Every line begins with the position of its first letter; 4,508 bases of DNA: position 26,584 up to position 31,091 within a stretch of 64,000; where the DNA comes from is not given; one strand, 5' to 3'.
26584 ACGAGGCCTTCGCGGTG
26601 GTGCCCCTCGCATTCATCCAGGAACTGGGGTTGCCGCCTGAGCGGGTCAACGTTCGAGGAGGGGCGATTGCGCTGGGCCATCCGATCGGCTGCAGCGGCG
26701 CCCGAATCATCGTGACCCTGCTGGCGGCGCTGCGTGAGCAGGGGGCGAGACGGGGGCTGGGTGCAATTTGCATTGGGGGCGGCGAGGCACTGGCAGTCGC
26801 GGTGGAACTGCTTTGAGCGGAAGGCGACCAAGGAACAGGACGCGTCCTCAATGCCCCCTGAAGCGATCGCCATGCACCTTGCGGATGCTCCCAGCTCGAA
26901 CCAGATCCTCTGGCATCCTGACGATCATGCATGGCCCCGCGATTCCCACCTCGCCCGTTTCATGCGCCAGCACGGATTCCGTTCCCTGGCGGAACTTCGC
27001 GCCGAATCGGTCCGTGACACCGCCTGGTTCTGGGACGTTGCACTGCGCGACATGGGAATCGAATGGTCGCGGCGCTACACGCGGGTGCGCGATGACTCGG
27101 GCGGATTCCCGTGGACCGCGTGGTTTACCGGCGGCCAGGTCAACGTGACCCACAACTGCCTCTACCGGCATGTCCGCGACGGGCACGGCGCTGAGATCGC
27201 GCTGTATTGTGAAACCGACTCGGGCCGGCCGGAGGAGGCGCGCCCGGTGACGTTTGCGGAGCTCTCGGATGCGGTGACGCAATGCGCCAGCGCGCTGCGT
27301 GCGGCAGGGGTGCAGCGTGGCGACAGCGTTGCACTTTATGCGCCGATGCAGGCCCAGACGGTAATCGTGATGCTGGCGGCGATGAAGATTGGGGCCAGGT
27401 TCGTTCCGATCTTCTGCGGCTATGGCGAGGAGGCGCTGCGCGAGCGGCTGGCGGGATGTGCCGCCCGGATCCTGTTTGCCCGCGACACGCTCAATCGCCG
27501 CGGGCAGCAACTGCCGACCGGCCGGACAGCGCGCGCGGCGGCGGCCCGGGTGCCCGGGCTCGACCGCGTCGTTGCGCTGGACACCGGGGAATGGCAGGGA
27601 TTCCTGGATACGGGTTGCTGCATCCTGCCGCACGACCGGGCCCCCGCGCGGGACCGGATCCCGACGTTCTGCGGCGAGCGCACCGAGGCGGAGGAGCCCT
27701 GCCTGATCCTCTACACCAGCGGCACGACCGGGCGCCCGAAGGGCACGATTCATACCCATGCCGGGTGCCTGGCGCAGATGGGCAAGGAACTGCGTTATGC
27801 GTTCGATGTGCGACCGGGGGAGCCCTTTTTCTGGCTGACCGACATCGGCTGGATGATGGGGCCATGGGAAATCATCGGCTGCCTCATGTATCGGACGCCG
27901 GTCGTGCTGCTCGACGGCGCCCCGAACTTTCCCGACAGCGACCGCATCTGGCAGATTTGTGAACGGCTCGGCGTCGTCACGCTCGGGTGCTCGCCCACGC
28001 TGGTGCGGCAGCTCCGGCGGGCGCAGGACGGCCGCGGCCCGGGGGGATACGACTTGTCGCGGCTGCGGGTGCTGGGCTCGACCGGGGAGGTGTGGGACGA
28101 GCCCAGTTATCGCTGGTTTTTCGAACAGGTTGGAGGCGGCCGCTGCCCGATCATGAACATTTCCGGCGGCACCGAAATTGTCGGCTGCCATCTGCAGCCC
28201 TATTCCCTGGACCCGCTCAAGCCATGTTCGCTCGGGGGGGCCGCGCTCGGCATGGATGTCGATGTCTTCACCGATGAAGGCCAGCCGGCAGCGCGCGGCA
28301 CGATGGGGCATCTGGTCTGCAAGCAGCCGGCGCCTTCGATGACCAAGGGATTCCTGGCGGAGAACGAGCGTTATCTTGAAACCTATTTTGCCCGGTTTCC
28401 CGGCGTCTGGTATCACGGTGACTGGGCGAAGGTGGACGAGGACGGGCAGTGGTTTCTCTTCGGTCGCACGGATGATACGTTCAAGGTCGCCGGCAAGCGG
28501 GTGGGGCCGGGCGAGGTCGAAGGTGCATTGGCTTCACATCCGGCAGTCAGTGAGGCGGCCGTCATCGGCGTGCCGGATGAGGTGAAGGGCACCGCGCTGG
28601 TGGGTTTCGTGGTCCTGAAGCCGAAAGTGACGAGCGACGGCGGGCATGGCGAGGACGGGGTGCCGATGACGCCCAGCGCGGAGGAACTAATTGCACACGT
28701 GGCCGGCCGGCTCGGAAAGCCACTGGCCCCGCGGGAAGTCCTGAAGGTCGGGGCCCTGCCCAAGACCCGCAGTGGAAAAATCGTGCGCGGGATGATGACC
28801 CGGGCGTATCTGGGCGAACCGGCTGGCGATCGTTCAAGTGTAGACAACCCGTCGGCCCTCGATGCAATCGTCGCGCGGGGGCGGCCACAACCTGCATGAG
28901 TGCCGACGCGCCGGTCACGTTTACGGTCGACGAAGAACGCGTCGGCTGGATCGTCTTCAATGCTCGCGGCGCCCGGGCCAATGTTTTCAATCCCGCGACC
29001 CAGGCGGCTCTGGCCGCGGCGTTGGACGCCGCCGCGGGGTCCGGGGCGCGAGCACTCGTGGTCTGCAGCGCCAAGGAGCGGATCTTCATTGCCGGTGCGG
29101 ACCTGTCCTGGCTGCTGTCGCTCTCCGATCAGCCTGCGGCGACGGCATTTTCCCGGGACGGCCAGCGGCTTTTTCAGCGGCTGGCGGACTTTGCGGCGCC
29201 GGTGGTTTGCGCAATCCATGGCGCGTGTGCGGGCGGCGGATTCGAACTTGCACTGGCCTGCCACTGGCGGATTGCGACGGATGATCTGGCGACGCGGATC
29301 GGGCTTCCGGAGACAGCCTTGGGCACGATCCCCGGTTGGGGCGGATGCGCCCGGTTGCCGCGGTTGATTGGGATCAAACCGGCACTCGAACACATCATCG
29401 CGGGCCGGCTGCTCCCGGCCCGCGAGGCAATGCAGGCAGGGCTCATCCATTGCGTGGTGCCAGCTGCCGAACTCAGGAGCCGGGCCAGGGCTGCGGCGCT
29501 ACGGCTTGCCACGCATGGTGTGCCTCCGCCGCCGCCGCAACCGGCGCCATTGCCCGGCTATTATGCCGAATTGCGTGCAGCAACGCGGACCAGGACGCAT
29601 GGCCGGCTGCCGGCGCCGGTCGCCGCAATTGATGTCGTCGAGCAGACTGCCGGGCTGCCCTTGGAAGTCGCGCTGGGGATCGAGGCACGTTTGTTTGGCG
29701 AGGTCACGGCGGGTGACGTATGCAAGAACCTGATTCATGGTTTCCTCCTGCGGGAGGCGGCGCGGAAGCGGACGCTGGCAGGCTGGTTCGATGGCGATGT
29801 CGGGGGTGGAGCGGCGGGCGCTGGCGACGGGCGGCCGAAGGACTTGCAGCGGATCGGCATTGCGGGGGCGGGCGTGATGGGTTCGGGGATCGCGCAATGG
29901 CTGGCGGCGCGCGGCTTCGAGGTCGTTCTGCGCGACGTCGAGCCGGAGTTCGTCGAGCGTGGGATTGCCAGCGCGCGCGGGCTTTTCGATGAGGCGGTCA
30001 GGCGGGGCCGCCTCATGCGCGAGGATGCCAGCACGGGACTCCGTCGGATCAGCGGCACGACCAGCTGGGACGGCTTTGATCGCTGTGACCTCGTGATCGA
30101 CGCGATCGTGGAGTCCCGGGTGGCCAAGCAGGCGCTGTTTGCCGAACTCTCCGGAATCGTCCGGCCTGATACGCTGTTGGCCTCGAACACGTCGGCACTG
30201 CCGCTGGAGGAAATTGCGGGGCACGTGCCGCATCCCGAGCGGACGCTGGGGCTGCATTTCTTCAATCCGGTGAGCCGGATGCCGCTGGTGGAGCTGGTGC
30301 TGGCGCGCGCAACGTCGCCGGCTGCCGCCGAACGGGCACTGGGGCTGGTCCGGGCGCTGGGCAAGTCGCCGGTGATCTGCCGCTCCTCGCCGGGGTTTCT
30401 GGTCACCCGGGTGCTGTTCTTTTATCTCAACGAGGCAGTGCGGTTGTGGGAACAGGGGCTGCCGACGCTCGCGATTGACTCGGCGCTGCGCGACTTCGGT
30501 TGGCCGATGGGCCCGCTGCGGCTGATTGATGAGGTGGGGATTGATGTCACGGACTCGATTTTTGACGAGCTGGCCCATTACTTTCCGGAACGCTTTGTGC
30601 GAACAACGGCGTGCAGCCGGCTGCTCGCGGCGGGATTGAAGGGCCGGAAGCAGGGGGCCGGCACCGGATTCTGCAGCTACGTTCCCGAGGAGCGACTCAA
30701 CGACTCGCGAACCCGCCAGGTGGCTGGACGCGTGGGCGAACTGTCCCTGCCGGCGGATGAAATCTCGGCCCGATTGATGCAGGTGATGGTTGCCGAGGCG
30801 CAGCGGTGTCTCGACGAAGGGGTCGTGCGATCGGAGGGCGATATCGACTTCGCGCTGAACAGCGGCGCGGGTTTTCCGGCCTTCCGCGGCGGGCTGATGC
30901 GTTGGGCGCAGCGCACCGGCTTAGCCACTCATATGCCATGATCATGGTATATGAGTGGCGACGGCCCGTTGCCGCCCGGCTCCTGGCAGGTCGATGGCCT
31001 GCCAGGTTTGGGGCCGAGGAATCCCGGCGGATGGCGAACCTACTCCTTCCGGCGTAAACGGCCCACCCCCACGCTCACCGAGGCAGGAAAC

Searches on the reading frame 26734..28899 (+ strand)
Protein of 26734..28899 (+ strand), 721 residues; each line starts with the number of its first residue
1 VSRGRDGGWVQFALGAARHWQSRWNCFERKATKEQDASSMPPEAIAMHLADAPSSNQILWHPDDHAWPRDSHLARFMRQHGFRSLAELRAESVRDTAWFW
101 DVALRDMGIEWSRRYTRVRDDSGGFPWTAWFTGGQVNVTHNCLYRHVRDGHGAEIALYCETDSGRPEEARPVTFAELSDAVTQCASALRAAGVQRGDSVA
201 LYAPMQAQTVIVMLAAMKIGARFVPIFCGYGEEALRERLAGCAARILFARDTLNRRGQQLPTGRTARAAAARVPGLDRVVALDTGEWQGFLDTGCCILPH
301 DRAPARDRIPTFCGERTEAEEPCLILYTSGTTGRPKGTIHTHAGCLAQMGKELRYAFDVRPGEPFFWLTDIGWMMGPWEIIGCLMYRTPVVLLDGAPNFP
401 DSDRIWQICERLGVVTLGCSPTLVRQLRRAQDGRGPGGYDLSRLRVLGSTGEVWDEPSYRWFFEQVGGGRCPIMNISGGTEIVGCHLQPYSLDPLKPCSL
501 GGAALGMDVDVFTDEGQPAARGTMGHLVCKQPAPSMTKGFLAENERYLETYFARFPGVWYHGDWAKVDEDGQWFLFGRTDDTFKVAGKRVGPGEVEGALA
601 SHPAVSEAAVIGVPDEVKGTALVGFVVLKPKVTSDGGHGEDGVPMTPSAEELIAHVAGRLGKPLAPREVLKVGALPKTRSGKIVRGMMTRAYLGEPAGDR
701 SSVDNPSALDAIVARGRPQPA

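Call 8: search_protein_families(library=pfam, proteins=[window:26734-28899:+], max_evalue=0.00001)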
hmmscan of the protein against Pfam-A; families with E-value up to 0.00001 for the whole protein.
window:26734-28899:+ (721 aa): 3 families
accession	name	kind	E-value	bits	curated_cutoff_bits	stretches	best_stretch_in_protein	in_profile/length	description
PF00501.34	AMP-binding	-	4.9e-60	203.8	29.9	1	155-540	12-383/384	AMP-binding enzyme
PF13193.12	AMP-binding_C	-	9.4e-24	84.6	24.5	1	594-682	1-76/76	AMP-binding enzyme C-terminal domain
PF16177.11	ACAS_N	-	1.3e-14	54.2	27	1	86-142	2-55/55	Acetyl-coenzyme A synthetase N-terminus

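Call 61: search_protein_families(library=ncbifam, proteins=[window:26734-28899:+], max_evalue=1e-10)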
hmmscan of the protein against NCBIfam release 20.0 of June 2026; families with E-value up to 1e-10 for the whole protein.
window:26734-28899:+ (721 aa): 82 families (the best 25 are shown)
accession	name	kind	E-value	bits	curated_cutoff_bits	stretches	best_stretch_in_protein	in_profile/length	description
NF001208.0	PRK00174.1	subfamily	8.4e-141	470.4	657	1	83-714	27-643/649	acetate--CoA ligase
TIGR02188.1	Ac_CoA_lig_AcsA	equivalog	5.6e-140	467.5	724.95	1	85-713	7-627/629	acetate--CoA ligase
NF002937.0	PRK03584.1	subfamily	6.1e-116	388.2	639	1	55-715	3-651/657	acetoacetate--CoA ligase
NF007815.0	PRK10524.1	equivalog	8.4e-103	345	955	1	85-712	4-623/629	propionate--CoA ligase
TIGR01217.1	ac_ac_CoA_syn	equivalog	4.3e-98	329.2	520.9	1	56-710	3-642/652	acetoacetate--CoA ligase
TIGR02316.1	propion_prpE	equivalog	6.8e-96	322.3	827.4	1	86-712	4-622/628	propionate--CoA ligase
NF003313.0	PRK04319.1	equivalog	8.1e-87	291.8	729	1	129-704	36-573/574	acetate--CoA ligase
NF004837.0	PRK06187.1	subfamily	6.5e-54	183.1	476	1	150-691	20-521/531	long-chain-fatty-acid--CoA ligase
TIGR01733.1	AA-adenyl-dom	subfamily_domain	3.7e-48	164.3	317.4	1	173-610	1-409/409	amino acid adenylation domain-containing protein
NF047394.1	AcylCoAsynMbcS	equivalog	1.1e-47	162.9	850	1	316-686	166-514/525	acyl-CoA synthetase MbcS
TIGR02262.1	benz_CoA_lig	subfamily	5.9e-43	147.3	375.25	1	137-685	4-502/508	benzoate-CoA ligase family protein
NF005801.1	PRK07656.1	equivalog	1.5e-42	145.9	657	2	168-446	23-283/500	FadD3 family acyl-CoA ligase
NF006182.0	PRK08316.1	subfamily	1.5e-42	145.8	663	2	475-692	317-517/523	fatty acyl-CoA synthetase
TIGR03098.1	ligase_PEP_1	hypoth_equivalog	1.4e-41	142.5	592.35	1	169-688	23-514/517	acyl-CoA ligase (AMP-forming), exosortase A system-associated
NF053567.1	HBDA_AROS1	equivalog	8.5e-38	130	1000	1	315-685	166-512/523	3-hydroxybenzoate--CoA ligase HbdA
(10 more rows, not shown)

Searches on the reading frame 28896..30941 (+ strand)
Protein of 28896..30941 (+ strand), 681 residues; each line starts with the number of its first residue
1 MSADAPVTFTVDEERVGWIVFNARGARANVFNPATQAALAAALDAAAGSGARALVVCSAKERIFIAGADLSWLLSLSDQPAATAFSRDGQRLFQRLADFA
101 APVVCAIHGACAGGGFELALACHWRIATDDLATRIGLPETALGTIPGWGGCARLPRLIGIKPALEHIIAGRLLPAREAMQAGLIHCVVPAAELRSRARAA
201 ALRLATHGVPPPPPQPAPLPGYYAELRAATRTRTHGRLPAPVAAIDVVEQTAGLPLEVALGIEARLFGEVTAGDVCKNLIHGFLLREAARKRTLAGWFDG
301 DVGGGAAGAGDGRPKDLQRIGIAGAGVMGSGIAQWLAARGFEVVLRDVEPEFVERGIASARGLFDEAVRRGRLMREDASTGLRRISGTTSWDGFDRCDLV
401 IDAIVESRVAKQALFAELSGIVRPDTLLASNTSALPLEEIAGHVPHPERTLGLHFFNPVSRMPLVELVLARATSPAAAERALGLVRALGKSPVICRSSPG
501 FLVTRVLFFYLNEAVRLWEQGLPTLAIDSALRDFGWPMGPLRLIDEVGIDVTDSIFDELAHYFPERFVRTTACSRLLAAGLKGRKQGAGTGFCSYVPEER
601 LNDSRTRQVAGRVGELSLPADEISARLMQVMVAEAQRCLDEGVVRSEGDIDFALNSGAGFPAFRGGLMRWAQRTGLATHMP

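Call 8: search_protein_families(library=pfam, proteins=[window:28896-30941:+], max_evalue=0.00001)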
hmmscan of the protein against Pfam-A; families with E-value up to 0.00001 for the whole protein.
window:28896-30941:+ (681 aa): 4 families
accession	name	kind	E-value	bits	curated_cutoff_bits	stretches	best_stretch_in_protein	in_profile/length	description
PF02737.24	3HCDH_N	-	1.2e-52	178.9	22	1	320-496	2-178/180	3-hydroxyacyl-CoA dehydrogenase, NAD binding domain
PF00378.25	ECH_1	-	7.5e-34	117.6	27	1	19-206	9-192/251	Enoyl-CoA hydratase/isomerase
PF00725.27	3HCDH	-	4.3e-25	88.5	22.1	1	500-589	1-93/97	3-hydroxyacyl-CoA dehydrogenase, C-terminal domain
PF16113.10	ECH_2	-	1.5e-20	74.4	27.2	1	19-195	4-179/335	Enoyl-CoA hydratase/isomerase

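Call 61: search_protein_families(library=ncbifam, proteins=[window:28896-30941:+], max_evalue=1e-10)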
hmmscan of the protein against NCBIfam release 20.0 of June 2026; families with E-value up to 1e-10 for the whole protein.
window:28896-30941:+ (681 aa): 73 families (the best 25 are shown)
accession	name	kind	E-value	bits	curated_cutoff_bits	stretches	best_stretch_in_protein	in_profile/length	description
NF008363.0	PRK11154.1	equivalog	5e-152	507.5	869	1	5-677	5-672/708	fatty acid oxidation complex subunit alpha FadJ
NF008727.0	PRK11730.1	equivalog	5.2e-137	458.1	870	1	10-679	11-683/717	fatty acid oxidation complex subunit alpha FadB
TIGR02440.1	FadJ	equivalog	2.7e-128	429.2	968.45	1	8-673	3-661/699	fatty acid oxidation complex subunit alpha FadJ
TIGR02437.1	FadB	equivalog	1.5e-119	400.5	933.55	2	237-679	247-683/714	fatty acid oxidation complex subunit alpha FadB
TIGR02441.1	fa_ox_alpha_mit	equivalog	4.7e-108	362.2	964.65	2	227-675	261-700/737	fatty acid oxidation complex subunit alpha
NF006124.0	PRK08268.1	subfamily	2.8e-76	257.5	508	1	316-607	6-299/507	3-hydroxyacyl-CoA dehydrogenase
NF004474.0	PRK05808.1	subfamily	1.9e-67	227.5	408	1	317-589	3-278/283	3-hydroxybutyryl-CoA dehydrogenase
TIGR02279.1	PaaC-3OHAcCoADH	equivalog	8.9e-64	216.1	669.4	1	318-595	6-285/503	3-hydroxyacyl-CoA dehydrogenase PaaH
NF005875.0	PRK07819.1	subfamily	1.4e-61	208.4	319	1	315-595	3-286/287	3-hydroxybutyryl-CoA dehydrogenase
NF005715.0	PRK07530.1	equivalog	1.7e-56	191.7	420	1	316-596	3-284/292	3-hydroxybutyryl-CoA dehydrogenase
NF006722.0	PRK09260.1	equivalog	7.3e-55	186.2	429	1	318-589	3-277/289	3-hydroxyacyl-CoA dehydrogenase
NF004699.0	PRK06035.1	equivalog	2.5e-51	174.6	500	1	316-586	2-278/294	3-hydroxyacyl-CoA dehydrogenase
NF006125.0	PRK08269.1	equivalog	2.4e-45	155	427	1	316-599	4-300/334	3-hydroxybutyryl-CoA dehydrogenase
NF005803.0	PRK07658.1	equivalog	5e-40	137.5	313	1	26-206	20-198/257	enoyl-CoA hydratase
NF042925.1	FHMPC_DH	equivalog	4.4e-37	128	500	1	319-608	2-295/304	5-formyl-3-hydroxy-2-methylpyridine 4-carboxylate 5-dehydrogenase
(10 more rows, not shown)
